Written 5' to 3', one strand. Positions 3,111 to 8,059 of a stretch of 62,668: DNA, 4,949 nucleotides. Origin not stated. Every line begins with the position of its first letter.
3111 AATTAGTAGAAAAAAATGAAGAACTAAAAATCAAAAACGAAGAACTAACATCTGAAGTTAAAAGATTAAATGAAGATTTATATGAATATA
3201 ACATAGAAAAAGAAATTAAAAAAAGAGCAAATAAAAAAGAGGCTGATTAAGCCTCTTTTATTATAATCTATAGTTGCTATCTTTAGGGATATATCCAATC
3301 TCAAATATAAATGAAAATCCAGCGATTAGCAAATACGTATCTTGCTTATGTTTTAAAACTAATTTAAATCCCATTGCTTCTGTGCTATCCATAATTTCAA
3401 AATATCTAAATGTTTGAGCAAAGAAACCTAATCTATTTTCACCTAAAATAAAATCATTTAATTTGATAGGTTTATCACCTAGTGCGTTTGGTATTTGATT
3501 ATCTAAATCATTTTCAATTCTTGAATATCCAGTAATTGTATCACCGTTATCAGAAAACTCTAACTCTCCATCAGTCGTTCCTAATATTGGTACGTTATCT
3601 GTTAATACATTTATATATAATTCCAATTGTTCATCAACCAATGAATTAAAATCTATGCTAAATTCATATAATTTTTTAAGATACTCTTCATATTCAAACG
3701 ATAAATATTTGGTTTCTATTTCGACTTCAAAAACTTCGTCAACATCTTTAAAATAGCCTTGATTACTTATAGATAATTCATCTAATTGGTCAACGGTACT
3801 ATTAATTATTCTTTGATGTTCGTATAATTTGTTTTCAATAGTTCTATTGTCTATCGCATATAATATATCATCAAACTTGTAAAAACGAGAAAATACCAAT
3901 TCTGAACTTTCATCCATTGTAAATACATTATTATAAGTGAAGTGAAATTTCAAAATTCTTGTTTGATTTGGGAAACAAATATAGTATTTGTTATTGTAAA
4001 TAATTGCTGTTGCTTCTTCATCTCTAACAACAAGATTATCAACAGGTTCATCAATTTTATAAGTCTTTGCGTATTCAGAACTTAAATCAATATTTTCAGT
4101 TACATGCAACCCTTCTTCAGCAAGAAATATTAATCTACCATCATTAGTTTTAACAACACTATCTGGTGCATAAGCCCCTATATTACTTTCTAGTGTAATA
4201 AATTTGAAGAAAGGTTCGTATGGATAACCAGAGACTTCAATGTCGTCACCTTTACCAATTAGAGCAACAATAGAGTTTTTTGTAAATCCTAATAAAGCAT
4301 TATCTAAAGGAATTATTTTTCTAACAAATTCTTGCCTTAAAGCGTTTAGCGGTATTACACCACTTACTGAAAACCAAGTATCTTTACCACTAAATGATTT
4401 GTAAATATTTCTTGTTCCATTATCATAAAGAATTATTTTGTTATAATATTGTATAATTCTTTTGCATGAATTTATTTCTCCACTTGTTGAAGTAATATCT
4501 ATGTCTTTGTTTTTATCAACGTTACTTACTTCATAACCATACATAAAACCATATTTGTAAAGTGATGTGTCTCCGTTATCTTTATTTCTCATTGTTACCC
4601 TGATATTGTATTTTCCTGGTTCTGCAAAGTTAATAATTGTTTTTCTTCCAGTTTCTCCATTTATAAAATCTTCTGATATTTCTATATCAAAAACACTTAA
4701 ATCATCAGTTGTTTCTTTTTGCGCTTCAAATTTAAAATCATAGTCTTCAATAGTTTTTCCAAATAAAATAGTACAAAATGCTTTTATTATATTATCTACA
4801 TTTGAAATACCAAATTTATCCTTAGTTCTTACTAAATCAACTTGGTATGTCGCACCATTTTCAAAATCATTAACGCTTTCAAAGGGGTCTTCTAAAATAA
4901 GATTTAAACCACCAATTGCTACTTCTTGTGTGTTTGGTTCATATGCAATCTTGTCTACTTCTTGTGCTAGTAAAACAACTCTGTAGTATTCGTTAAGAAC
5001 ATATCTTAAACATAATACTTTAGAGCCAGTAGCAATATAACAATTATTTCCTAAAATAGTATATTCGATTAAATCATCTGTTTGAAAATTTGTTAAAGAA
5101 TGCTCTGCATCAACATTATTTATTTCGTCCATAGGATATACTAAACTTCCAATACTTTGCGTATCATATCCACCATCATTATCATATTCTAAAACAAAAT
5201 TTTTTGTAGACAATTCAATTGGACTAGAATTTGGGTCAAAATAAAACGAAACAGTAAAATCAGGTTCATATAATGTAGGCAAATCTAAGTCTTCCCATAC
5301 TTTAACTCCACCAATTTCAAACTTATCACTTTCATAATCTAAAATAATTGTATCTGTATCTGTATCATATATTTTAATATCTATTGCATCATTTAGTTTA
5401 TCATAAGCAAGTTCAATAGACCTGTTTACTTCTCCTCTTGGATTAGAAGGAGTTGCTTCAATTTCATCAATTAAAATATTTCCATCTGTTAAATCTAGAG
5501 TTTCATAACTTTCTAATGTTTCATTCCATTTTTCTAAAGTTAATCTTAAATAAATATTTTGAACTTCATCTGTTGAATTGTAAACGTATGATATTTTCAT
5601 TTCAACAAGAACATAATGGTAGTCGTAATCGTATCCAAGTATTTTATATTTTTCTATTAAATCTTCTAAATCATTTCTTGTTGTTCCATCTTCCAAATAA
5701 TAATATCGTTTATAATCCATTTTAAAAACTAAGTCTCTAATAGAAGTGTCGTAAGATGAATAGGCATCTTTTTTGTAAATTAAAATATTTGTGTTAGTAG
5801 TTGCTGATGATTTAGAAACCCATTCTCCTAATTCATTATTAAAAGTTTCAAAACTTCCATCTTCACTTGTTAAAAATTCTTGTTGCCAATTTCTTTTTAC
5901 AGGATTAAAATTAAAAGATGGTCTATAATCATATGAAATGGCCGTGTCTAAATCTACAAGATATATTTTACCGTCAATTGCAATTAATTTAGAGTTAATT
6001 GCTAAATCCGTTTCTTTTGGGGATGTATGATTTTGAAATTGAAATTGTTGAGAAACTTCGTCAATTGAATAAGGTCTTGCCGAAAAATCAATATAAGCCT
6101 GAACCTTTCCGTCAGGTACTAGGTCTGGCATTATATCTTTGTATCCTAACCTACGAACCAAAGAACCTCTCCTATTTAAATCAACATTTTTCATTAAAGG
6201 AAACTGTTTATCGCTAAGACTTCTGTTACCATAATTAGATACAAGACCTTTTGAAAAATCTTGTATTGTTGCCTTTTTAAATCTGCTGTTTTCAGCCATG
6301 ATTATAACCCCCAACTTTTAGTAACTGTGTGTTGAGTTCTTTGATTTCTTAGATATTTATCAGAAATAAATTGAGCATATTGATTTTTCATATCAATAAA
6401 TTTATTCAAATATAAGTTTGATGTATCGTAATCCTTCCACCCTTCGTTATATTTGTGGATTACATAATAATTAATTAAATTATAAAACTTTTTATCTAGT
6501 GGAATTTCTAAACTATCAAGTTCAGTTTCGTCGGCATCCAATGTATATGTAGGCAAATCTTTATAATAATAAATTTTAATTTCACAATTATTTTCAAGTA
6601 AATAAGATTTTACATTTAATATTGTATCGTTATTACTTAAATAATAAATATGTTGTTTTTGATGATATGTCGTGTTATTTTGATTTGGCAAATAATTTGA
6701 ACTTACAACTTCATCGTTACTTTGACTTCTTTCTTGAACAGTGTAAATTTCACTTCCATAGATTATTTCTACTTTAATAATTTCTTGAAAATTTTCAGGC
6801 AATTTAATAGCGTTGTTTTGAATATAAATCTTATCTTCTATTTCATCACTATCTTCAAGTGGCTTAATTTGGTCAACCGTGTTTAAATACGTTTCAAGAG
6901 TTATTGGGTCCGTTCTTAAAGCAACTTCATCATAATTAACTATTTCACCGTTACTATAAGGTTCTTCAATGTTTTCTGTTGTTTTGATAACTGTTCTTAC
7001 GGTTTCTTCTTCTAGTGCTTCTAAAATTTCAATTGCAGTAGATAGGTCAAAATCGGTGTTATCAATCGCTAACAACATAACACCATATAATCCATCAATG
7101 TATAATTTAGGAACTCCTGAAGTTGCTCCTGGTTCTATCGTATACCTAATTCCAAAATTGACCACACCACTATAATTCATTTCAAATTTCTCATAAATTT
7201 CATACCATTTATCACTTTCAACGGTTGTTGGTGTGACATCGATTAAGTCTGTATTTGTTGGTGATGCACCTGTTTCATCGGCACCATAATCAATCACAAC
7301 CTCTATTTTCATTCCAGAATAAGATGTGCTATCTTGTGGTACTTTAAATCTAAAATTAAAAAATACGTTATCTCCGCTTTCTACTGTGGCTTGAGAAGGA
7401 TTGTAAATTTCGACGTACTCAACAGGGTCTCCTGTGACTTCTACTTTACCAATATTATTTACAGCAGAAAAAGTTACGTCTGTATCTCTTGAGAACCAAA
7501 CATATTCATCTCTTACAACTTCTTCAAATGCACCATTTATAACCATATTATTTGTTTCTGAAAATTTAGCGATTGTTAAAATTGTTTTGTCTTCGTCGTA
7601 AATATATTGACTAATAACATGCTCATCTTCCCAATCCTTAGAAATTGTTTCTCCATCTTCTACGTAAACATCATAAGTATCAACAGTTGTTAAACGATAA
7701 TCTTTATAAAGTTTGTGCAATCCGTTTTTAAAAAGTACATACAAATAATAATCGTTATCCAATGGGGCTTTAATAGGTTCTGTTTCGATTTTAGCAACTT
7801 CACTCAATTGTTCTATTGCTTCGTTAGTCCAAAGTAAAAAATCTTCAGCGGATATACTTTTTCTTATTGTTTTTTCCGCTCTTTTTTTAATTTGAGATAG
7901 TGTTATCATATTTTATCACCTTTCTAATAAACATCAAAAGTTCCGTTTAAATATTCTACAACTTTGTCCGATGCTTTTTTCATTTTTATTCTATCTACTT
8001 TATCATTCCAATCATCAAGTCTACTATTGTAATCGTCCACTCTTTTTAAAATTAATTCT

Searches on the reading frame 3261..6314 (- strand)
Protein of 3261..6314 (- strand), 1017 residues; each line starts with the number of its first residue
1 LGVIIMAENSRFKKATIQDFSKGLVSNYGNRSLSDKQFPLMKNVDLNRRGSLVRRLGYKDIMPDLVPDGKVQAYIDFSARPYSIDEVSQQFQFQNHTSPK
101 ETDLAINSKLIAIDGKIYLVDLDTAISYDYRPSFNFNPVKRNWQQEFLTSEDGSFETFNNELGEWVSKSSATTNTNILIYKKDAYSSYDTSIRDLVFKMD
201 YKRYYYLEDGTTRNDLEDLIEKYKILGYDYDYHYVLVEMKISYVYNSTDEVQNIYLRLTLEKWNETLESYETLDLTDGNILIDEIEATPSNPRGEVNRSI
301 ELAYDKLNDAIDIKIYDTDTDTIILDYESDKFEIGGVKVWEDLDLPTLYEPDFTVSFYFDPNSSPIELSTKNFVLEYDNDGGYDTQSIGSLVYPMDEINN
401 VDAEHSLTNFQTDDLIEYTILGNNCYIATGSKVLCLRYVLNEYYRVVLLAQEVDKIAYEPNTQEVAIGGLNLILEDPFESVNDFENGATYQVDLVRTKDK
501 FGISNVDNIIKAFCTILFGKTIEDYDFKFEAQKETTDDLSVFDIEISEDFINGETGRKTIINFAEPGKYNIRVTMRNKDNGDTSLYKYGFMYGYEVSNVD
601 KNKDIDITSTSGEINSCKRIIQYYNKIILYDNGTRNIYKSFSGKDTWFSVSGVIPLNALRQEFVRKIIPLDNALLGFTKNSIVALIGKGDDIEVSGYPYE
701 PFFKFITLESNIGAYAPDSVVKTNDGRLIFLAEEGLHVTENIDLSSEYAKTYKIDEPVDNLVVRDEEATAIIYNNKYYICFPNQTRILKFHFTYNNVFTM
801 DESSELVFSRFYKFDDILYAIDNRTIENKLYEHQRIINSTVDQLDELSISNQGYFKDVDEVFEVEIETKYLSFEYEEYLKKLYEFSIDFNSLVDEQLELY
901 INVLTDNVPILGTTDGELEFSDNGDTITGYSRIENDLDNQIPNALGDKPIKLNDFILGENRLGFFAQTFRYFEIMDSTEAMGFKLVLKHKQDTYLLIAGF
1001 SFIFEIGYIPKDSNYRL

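Call 35: search_protein_families(library=phrogs, proteins=[window:3261-6314:-], max_evalue=0.001)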
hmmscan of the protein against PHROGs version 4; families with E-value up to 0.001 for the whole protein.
window:3261-6314:- (1017 aa): 0 families

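Call 36: search_protein_families(library=pfam, proteins=[window:3261-6314:-], max_evalue=0.01)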
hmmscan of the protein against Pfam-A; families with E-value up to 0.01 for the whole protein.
window:3261-6314:- (1017 aa): 0 families

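Call 55: find_homologous_proteins(query=window:3261-6314:-, max_evalue=0.00001)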
Query window:3261-6314:- (1017 aa): 3 proteins with E <= 0.00001 among 8000 candidates.
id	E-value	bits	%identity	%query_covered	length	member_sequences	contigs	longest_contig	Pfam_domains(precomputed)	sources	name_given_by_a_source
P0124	0.0e+0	2267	100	100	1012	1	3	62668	-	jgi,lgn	jgi:hypothetical protein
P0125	4.5e-258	877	46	82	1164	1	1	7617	-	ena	-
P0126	1.7e-219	750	53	50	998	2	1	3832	-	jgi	-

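Call 56: find_encoding_contigs(protein=P0125, flank=8000)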
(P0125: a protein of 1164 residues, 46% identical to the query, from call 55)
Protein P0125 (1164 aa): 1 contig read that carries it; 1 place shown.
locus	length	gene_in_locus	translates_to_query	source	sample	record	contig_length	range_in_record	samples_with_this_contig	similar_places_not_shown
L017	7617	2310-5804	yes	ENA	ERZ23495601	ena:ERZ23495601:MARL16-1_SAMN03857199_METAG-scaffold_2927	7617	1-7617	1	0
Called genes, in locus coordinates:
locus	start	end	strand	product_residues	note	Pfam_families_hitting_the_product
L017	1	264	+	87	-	?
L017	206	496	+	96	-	-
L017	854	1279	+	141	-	-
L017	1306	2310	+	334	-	PF24175:SU10_adaptor (weak)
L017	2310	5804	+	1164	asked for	-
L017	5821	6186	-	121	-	-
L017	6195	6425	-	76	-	-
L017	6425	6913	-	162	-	-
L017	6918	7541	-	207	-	-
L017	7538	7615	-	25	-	?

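Call 57: find_encoding_contigs(protein=P0126, flank=8000)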
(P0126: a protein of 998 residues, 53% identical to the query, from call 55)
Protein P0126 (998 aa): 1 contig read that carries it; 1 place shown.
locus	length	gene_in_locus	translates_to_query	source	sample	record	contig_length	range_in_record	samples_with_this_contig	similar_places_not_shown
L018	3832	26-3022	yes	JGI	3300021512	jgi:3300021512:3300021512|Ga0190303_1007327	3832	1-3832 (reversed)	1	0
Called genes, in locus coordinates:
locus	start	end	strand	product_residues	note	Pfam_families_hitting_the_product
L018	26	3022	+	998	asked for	-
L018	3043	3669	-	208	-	-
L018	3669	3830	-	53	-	?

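Call 58: find_encoding_contigs(protein=P0124, flank=7000, max_places=10)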
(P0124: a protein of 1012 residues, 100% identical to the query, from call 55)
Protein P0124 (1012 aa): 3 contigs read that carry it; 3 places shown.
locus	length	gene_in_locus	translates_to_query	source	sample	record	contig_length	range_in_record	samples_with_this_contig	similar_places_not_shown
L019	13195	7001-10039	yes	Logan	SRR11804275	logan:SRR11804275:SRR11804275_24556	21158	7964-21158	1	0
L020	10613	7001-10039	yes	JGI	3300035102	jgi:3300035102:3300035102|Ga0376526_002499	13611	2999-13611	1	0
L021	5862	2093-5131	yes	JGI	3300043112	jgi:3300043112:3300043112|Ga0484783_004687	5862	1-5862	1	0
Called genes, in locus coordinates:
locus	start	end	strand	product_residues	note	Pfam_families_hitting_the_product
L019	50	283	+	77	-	-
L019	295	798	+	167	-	-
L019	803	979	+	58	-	-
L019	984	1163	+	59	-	-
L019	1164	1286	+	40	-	-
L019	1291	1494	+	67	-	-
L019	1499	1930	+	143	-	-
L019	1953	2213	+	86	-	-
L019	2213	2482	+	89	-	-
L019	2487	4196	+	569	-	PF00118:Cpn60_TCP1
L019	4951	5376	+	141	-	-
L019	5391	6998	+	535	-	-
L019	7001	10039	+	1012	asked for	-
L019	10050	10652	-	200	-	-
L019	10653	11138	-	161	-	-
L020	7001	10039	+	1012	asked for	-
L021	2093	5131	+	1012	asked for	-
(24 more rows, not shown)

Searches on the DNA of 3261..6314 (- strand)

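Call 96: search_rna_families(source=L017, start=515, end=670, threshold=evalue, max_evalue=10, show_alignments=2)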
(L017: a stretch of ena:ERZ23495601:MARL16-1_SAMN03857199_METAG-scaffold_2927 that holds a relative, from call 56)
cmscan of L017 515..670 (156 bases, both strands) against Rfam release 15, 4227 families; matches with E-value up to 10: 3.
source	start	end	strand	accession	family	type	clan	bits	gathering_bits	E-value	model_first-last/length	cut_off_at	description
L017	563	667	+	RF01574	DdR6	Gene; snRNA; snoRNA; CD-box;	-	13.4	90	5.9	1-86/86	no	Dictyostelium snoRNA DdR6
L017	630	655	-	RF01093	RF_site5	Cis-reg; frameshift_element;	-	12.4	35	7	1-60/60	no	Ma3 gene ribosomal frameshift signal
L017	620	657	-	RF01982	PYLIS_1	Cis-reg;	-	10.9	70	9.7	1-100/100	no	Pyrrolysine insertion sequence 1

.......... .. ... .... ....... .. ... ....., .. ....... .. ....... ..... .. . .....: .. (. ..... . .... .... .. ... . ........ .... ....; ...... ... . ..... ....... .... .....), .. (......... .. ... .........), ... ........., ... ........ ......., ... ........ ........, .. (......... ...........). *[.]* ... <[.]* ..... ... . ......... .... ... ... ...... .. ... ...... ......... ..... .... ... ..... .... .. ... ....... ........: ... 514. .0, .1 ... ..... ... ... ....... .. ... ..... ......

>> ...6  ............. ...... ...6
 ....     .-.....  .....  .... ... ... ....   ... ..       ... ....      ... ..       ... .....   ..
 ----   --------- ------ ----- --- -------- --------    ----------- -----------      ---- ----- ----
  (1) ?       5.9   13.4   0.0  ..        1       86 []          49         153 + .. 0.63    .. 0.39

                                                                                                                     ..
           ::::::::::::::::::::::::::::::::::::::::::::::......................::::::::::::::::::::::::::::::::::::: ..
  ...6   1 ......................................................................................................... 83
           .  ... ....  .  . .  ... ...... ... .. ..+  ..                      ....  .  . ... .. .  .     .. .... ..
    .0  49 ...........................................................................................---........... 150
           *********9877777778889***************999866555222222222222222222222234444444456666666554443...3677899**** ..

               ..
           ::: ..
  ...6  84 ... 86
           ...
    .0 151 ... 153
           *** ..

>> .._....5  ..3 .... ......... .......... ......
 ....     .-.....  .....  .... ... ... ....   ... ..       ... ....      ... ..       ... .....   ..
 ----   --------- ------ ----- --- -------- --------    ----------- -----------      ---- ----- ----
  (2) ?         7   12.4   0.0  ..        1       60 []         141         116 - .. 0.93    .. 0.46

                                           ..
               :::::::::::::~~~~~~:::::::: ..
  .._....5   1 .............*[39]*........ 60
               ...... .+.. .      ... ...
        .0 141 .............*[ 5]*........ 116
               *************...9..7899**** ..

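Call 118: search_with_rna_model(model_id=R1, sources=[L050, L019, L020, L021], max_evalue=1, show_alignments=1)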
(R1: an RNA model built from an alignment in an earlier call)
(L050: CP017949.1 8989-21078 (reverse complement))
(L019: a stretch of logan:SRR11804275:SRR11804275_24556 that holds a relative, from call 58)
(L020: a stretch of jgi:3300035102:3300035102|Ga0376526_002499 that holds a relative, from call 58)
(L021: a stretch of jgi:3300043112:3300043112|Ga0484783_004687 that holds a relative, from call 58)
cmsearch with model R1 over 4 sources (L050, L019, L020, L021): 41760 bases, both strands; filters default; matches with E-value up to 1: 3.
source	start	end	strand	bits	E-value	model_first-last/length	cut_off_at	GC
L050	6002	6088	+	87.3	1.2e-18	1-92/92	no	0.47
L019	4394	4483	+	73.4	2e-15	1-92/92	no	0.43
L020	4394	4483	+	73.4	2e-15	1-92/92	no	0.43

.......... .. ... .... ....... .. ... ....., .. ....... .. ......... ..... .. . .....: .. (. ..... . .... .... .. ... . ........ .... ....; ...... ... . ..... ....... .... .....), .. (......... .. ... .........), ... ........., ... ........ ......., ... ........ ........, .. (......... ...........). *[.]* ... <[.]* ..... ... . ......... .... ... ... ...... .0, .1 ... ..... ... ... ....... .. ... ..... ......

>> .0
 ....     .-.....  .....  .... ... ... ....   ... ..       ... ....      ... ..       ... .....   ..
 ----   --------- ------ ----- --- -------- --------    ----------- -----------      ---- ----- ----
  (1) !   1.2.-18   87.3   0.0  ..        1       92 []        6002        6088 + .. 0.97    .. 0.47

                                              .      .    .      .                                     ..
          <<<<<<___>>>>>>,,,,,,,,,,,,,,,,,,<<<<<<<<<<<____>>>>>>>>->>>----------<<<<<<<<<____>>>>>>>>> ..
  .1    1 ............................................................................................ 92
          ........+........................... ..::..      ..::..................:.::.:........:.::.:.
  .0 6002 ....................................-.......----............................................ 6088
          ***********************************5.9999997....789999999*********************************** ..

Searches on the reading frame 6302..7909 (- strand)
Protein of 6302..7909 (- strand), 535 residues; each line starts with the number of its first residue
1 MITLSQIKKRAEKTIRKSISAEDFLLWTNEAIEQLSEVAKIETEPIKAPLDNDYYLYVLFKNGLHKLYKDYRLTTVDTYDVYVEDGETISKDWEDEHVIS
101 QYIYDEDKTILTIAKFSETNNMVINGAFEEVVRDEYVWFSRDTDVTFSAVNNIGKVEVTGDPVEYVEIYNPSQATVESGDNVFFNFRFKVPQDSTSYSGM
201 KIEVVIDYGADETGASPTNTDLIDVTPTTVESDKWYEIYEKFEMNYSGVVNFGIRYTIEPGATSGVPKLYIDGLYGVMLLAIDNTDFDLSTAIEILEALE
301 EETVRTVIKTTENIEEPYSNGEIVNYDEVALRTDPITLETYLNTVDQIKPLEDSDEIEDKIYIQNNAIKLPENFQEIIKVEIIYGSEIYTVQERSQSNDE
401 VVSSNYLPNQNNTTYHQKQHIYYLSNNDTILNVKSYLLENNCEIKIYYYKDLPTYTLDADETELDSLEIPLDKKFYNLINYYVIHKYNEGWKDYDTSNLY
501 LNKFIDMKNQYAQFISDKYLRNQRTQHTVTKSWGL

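Call 35: search_protein_families(library=phrogs, proteins=[window:6302-7909:-], max_evalue=0.001)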
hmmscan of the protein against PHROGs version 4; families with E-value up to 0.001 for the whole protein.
window:6302-7909:- (535 aa): 0 families

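Call 36: search_protein_families(library=pfam, proteins=[window:6302-7909:-], max_evalue=0.01)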
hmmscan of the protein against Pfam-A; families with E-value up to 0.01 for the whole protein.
window:6302-7909:- (535 aa): 1 family
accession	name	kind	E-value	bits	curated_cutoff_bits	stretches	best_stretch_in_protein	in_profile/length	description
PF24175.2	SU10_adaptor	-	1.5e-05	25.9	27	1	366-511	53-181/194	SU10 adaptor protein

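Call 46: find_homologous_proteins(query=window:6302-7909:-, max_evalue=0.00001)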
Query window:6302-7909:- (535 aa): 1 proteins with E <= 0.00001 among 8000 candidates.
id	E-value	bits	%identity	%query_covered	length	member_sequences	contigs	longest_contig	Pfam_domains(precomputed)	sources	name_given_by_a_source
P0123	0.0e+0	1182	100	100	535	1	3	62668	-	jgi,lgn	jgi:hypothetical protein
